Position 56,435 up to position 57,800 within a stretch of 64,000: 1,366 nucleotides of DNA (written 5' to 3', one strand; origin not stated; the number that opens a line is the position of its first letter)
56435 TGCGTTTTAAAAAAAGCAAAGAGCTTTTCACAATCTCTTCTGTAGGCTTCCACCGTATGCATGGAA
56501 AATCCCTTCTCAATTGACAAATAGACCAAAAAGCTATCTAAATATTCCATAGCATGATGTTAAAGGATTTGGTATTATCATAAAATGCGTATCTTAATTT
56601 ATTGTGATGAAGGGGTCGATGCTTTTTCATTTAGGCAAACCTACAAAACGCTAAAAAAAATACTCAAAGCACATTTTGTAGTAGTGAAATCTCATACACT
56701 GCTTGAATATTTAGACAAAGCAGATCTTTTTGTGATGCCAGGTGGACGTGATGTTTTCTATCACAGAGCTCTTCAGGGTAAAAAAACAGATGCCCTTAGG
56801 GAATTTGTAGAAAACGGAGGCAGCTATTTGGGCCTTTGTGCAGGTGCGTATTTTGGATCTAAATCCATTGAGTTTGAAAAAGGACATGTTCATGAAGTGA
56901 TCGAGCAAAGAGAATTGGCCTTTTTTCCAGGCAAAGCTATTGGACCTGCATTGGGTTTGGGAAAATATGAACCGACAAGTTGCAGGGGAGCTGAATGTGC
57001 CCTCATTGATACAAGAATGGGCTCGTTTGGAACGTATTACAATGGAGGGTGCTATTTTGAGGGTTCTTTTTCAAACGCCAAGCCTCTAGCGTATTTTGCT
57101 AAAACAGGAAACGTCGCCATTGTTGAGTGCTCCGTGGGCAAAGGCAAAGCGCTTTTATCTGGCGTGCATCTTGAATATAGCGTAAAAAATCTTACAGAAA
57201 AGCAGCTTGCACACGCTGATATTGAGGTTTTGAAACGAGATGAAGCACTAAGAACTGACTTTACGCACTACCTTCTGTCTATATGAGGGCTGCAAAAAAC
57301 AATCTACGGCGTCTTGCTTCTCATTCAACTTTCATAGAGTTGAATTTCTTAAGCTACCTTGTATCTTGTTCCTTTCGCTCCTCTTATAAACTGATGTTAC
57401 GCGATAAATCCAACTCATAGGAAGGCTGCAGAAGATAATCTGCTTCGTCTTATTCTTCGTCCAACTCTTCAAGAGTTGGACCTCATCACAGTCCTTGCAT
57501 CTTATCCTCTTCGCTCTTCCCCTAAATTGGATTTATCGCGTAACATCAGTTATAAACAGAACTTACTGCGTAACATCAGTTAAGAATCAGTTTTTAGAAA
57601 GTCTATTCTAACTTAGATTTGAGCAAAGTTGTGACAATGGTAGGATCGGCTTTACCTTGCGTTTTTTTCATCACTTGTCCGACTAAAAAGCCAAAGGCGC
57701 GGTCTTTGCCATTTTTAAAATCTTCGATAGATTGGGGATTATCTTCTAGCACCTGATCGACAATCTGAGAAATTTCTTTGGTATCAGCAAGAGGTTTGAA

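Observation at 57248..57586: Nested MITE-in-MITE insertion with a perfect 7-bp target-site duplication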

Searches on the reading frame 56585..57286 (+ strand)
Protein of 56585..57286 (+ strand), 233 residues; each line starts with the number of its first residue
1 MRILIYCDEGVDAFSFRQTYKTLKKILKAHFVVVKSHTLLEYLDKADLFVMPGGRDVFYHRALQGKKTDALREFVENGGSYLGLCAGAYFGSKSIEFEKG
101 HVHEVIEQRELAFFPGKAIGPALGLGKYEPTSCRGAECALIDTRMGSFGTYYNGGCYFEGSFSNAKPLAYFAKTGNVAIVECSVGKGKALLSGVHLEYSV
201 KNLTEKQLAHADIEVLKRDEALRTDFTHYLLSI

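Call 18: find_homologous_proteins(query=window:56585-57286:+, max_evalue=1e-10)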
Query window:56585-57286:+ (233 aa): 1192 proteins with E <= 1e-10 among 1375 candidates; the best 120 are listed.
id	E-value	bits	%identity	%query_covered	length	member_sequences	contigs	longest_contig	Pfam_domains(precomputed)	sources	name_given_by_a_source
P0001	3.1e-153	526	100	100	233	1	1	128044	PF07685.21,PF09825.16,PF23355.2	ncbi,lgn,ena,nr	ncbi:MAG: hypothetical protein K940chlam8_00128 [Chlamydiae bacterium]|nr:hypothetical protein [Chla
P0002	1.5e-55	206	50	87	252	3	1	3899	PF09825.16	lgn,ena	-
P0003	1.2e-54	203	45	99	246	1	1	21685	PF09825.16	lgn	-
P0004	7.0e-54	201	47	98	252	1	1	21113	PF09825.16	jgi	jgi:glutamine amidotransferase-like uncharacterized protein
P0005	1.9e-53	199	49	93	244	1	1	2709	PF09825.16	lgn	-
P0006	2.3e-53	199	46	97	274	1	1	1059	PF09825.16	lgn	-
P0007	2.4e-53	199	51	82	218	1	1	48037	PF09825.16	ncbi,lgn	-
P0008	2.9e-52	196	48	99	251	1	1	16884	PF09825.16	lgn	-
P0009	3.0e-52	196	54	74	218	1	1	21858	PF09825.16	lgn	-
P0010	3.2e-52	195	44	98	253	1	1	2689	PF09825.16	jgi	jgi:glutamine amidotransferase-like uncharacterized protein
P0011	3.7e-52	195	48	87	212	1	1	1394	PF09825.16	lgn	-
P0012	3.7e-52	195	46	95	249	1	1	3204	PF09825.16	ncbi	-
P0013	4.1e-52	195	44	98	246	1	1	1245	PF07685.21,PF09825.16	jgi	jgi:glutamine amidotransferase-like uncharacterized protein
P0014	5.1e-52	195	50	85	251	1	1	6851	PF09825.16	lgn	-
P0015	1.6e-51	193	52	80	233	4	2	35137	PF09825.16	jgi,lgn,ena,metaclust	metaclust:\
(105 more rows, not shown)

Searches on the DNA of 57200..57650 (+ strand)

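Call 68: search_rna_families(source=window, start=57200, end=57650, threshold=evalue, max_evalue=1)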
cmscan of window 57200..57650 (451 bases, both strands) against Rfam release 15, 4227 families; matches with E-value up to 1: 1.
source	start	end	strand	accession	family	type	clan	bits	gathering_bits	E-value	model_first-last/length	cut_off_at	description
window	57390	57550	-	RF04199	MIR6027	Gene; miRNA;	-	35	95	8e-06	1-159/159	no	MIR6027 microRNA precursor family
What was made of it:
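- Tried and rejected: Rfam at a permissive threshold gave only a generic hairpin match to a plant miRNA precursor, 35 bits against a 95-bit gathering score (call 68).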

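Call 79: search_dna_similar(query=window:57384-57556:+, collection=plasmids, mode=distant, max_evalue=0.001, max_rows=10)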
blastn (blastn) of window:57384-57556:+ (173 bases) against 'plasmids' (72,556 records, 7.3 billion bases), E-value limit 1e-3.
No match.
